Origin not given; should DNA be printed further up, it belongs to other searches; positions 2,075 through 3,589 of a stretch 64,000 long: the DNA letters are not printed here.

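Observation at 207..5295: Non-canonical alpha-glucan/trehalose gene cluster (GH15 - GT4 - GH57 - DXD-GT-like) instead of classical glgABCP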

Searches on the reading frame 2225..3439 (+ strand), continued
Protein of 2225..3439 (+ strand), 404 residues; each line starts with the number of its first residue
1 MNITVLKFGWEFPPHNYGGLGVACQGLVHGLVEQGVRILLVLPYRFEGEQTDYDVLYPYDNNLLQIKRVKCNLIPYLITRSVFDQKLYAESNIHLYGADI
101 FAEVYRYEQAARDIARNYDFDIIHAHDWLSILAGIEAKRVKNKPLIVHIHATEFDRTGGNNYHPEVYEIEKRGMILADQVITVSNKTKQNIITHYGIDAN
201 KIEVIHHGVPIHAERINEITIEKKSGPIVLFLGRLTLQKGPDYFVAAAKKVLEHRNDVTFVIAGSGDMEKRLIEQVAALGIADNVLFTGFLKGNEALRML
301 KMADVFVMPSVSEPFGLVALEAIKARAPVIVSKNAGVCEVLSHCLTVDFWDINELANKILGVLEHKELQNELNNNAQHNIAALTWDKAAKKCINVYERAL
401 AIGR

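Call 10: find_encoding_contigs(protein=P0004, flank=8000, max_places=3)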
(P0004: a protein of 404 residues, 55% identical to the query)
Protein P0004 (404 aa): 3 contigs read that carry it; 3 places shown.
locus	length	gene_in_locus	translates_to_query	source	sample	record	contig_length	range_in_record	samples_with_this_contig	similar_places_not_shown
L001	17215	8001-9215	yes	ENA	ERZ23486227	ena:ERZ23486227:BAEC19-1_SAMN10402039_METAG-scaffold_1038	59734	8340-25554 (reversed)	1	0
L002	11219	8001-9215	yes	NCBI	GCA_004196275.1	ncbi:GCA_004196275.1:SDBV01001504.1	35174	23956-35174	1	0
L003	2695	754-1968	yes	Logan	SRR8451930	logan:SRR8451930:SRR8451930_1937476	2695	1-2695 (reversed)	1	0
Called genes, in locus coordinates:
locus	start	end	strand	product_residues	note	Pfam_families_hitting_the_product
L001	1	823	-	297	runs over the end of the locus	PF02881:SRP54_N, PF13614:AAA_31 (faint), PF25199:nSTAND_NTPase5 (faint), PF13401:AAA_22 (weak), PF00448:SRP54, PF01656:CbiA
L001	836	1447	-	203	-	-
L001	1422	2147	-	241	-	PF01351:RNase_HII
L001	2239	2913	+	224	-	PF12844:HTH_19, PF13560:HTH_31 (faint), PF01381:HTH_3, PF13443:HTH_26, PF00717:Peptidase_S24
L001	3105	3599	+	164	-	PF01250:Ribosomal_S6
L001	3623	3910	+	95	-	PF01084:Ribosomal_S18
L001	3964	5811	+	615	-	PF00009:GTP_EFTU, PF03144:GTP_EFTU_D2, PF00679:EFG_C, PF21018:BipA_C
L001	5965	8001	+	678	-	PF00723:Glyco_hydro_15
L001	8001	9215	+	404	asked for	PF08323:Glyco_transf_5, PF13579:Glyco_trans_4_4, PF13439:Glyco_transf_4, PF20706:GT4-conflict, PF00534:Glycos_transf_1, PF13692:Glyco_trans_1_4, PF13524:Glyco_trans_1_2 (weak)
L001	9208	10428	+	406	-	PF03065:Glyco_hydro_57, PF01522:Polysacc_deac_1 (weak)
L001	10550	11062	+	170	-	-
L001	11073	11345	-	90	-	PF18926:DUF5676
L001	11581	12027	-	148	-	PF02311:AraC_binding, PF07883:Cupin_2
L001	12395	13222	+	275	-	PF00685:Sulfotransfer_1, PF13469:Sulfotransfer_3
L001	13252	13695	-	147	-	PF02311:AraC_binding, PF07883:Cupin_2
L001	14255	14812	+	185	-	-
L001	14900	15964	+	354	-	PF02685:Glucokinase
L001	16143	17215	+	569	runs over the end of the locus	-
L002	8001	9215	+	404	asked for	PF08323:Glyco_transf_5, PF13579:Glyco_trans_4_4, PF13439:Glyco_transf_4, PF20706:GT4-conflict, PF00534:Glycos_transf_1, PF13692:Glyco_trans_1_4, PF13524:Glyco_trans_1_2 (weak)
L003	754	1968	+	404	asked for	PF08323:Glyco_transf_5, PF13579:Glyco_trans_4_4, PF13439:Glyco_transf_4, PF20706:GT4-conflict, PF00534:Glycos_transf_1, PF13692:Glyco_trans_1_4, PF13524:Glyco_trans_1_2 (weak)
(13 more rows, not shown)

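Call 11: find_encoding_contigs(protein=P0067, flank=8000, max_places=3)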
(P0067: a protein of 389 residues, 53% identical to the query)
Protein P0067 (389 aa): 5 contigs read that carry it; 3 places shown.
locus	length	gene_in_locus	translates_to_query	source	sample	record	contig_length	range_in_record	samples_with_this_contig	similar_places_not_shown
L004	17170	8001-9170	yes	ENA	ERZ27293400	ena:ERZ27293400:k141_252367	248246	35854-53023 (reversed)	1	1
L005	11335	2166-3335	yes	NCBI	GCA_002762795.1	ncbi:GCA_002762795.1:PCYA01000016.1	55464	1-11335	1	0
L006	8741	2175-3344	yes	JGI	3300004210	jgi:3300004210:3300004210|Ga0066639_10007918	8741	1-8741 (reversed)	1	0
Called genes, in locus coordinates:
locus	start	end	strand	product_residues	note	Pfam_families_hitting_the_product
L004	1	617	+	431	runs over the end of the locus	PF00342:PGI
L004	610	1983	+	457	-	PF00479:G6PD_N, PF02781:G6PD_C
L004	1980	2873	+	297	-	PF03446:NAD_binding_2, PF03807:F420_oxidored (weak), PF00393:6PGD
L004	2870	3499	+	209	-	PF04199:Cyclase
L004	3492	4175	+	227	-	PF00702:Hydrolase, PF13419:HAD_2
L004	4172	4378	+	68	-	-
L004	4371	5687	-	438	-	PF01266:DAO, PF06039:Mqo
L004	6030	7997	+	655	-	PF00723:Glyco_hydro_15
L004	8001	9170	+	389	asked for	PF08323:Glyco_transf_5, PF13439:Glyco_transf_4, PF13579:Glyco_trans_4_4, PF20706:GT4-conflict, PF00534:Glycos_transf_1, PF13692:Glyco_trans_1_4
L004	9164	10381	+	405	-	PF03065:Glyco_hydro_57, PF01522:Polysacc_deac_1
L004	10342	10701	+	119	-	PF19027:DUF5752 (faint)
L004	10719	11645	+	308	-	PF00480:ROK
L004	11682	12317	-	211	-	PF18306:LDcluster4, PF03641:Lysine_decarbox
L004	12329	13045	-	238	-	PF19810:HFX_2341_N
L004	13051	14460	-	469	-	PF00890:FAD_binding_2 (faint), PF01134:GIDA (weak), PF01266:DAO (weak), PF07992:Pyr_redox_2, PF12831:FAD_oxidored (weak), PF13738:Pyr_redox_3, PF00070:Pyr_redox, PF02852:Pyr_redox_dim, +4 more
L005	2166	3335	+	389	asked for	PF08323:Glyco_transf_5, PF13439:Glyco_transf_4, PF13579:Glyco_trans_4_4, PF20706:GT4-conflict, PF00534:Glycos_transf_1, PF13692:Glyco_trans_1_4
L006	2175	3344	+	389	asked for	PF08323:Glyco_transf_5, PF13439:Glyco_transf_4, PF13579:Glyco_trans_4_4, PF20706:GT4-conflict, PF00534:Glycos_transf_1, PF13692:Glyco_trans_1_4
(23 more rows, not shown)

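Call 12: find_encoding_contigs(protein=P0007, flank=8000, max_places=3)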
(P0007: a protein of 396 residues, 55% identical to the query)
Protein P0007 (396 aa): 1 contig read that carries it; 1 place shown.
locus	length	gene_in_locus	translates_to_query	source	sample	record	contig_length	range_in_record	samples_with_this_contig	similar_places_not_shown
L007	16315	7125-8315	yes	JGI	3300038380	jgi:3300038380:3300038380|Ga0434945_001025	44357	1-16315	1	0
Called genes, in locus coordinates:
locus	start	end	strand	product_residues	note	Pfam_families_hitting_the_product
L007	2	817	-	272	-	?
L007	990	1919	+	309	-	PF00535:Glycos_transf_2, PF10111:Glyco_tranf_2_2, PF13641:Glyco_tranf_2_3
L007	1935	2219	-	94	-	PF01026:TatD_DNase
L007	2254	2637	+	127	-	PF18477:PIN_9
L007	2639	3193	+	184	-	PF03876:SHS2_Rpb7-N, PF00575:S1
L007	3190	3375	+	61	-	PF06093:Spt4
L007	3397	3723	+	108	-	PF01282:Ribosomal_S24e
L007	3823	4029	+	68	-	PF01599:Ribosomal_S27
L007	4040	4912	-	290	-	PF01875:Memo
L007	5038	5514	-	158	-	-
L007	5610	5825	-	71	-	-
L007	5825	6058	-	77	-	-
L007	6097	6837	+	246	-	PF00881:Nitroreductase, PF14512:TM1586_NiRdase (faint), PF00881:Nitroreductase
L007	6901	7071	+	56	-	-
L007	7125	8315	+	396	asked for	PF08323:Glyco_transf_5, PF13439:Glyco_transf_4, PF13579:Glyco_trans_4_4, PF20706:GT4-conflict, PF00534:Glycos_transf_1, PF13692:Glyco_trans_1_4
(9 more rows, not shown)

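Call 13: search_solved_structures(query=window:2225-3439:+, max_evalue=0.00001, show_alignments=1)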
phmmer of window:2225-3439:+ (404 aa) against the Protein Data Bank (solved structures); distinct sequences matched with E-value up to 0.00001: 66 (the best 60 are shown).
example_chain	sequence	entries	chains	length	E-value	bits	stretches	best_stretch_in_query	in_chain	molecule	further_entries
2bis_A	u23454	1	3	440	2.9e-18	69.4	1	3-398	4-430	GLGA GLYCOGEN SYNTHASE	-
3fro_A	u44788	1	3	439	2.9e-18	69.4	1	3-398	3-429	GlgA glycogen synthase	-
3l01_A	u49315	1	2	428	6e-18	68.3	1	3-396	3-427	GlgA glycogen synthase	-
6tvp_A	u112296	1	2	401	2.3e-17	66.4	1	121-344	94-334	Alpha-maltose-1-phosphate synthase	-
3c4q_A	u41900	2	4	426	1.1e-14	57.6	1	118-401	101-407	Predicted glycosyltransferases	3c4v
3c48_A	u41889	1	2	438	1.1e-14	57.5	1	118-401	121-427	Predicted glycosyltransferases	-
6kih_A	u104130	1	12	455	1.1e-13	54.3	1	100-399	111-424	Tll1590 protein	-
7qsg_A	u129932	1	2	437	5.9e-13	51.9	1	167-401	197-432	D-inositol 3-phosphate glycosyltransferase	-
7qnt_AAA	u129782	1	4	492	1.5e-12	50.5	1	138-380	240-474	TarM(Se)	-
7qd7_AAA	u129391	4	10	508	1.6e-12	50.4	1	138-380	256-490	TarM(Se)_G117R | TarM(Se)_G117R-4RboP | TarM(Se)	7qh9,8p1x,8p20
2jjm_A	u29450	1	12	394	1.4e-11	47.4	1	111-381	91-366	GLYCOSYL TRANSFERASE, GROUP 1 FAMILY PROTEIN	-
3mbo_A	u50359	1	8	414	1.6e-11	47.1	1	111-381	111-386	Glycosyltransferase, group 1 family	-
5d00_A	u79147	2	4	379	9.8e-11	44.6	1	111-399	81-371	N-acetyl-alpha-D-glucosaminyl L-malate synthase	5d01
4xso_B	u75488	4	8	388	1.1e-10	44.4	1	111-378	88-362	Alr3699 protein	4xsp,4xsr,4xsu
4n9w_A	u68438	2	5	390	2.3e-10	43.3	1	222-400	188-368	GDP-mannose-dependent alpha-(1-2)-phosphatidylinositol mannosyltransferase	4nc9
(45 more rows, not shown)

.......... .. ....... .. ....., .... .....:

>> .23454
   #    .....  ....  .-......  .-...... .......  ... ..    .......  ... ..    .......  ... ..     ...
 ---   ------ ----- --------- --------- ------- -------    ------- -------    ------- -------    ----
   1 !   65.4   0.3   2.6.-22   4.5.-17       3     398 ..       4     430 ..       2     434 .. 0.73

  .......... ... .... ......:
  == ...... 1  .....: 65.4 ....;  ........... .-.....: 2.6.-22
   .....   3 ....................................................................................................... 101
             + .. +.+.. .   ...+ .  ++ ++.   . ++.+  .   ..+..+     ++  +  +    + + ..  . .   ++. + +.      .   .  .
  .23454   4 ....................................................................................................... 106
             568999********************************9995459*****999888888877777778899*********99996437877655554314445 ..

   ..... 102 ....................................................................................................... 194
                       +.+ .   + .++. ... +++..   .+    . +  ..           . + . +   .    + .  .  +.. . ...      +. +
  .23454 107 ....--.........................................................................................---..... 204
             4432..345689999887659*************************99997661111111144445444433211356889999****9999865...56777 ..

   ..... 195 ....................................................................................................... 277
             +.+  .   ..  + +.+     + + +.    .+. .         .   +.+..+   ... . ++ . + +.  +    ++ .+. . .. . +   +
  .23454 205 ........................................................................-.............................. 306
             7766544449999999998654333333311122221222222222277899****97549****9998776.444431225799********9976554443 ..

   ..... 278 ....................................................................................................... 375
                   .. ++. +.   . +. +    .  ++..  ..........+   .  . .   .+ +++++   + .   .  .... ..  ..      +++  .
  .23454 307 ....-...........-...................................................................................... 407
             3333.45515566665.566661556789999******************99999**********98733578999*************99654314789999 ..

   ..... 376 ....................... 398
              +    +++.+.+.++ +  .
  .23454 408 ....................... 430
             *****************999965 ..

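Call 76: search_solved_structures(query=A5, max_evalue=0.001, show_alignments=0)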
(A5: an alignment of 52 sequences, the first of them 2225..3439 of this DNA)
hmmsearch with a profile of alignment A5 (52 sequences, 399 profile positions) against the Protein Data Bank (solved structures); distinct sequences matched with E-value up to 0.001: 90 (the best 60 are shown).
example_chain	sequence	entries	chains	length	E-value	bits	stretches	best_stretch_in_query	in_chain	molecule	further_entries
6tvp_A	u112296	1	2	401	7.2e-35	123.8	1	109-396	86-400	Alpha-maltose-1-phosphate synthase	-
3fro_A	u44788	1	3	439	4.3e-29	104.8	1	1-395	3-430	GlgA glycogen synthase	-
2bis_A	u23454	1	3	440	4.4e-29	104.8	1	1-395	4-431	GLGA GLYCOGEN SYNTHASE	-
3l01_A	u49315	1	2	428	1.1e-28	103.5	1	1-392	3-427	GlgA glycogen synthase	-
3c4q_A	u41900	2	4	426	2.2e-26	95.9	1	112-397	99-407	Predicted glycosyltransferases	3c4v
3c48_A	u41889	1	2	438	2.4e-26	95.8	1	112-397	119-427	Predicted glycosyltransferases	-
2jjm_A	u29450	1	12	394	6.4e-24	87.8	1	104-392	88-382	GLYCOSYL TRANSFERASE, GROUP 1 FAMILY PROTEIN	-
3mbo_A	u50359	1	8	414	7.2e-24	87.6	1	105-392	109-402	Glycosyltransferase, group 1 family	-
6kih_A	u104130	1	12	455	8.1e-24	87.4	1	94-396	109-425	Tll1590 protein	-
5d00_A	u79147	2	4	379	7.7e-23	84.2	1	104-396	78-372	N-acetyl-alpha-D-glucosaminyl L-malate synthase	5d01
7qnt_AAA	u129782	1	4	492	3.5e-21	78.8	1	129-377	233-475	TarM(Se)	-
7qd7_AAA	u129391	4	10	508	4.3e-21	78.5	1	130-377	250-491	TarM(Se)_G117R | TarM(Se)_G117R-4RboP | TarM(Se)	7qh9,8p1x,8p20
6n1x_A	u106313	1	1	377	2.5e-20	76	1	105-378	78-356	Glycosyltransferase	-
6d9t_A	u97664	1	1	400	2.7e-20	75.8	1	105-378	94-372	Glycosyl transferase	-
4n9w_A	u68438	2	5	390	2.1e-18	69.6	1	106-396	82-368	GDP-mannose-dependent alpha-(1-2)-phosphatidylinositol mannosyltransferase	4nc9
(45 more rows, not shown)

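Call 81: search_protein_families(library=pfam, proteins=[L001:10550-11062:+], max_evalue=0.001)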
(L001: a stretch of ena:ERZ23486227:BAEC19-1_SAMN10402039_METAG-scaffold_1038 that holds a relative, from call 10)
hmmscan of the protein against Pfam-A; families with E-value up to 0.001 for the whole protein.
L001:10550-11062:+ (170 aa): 0 families
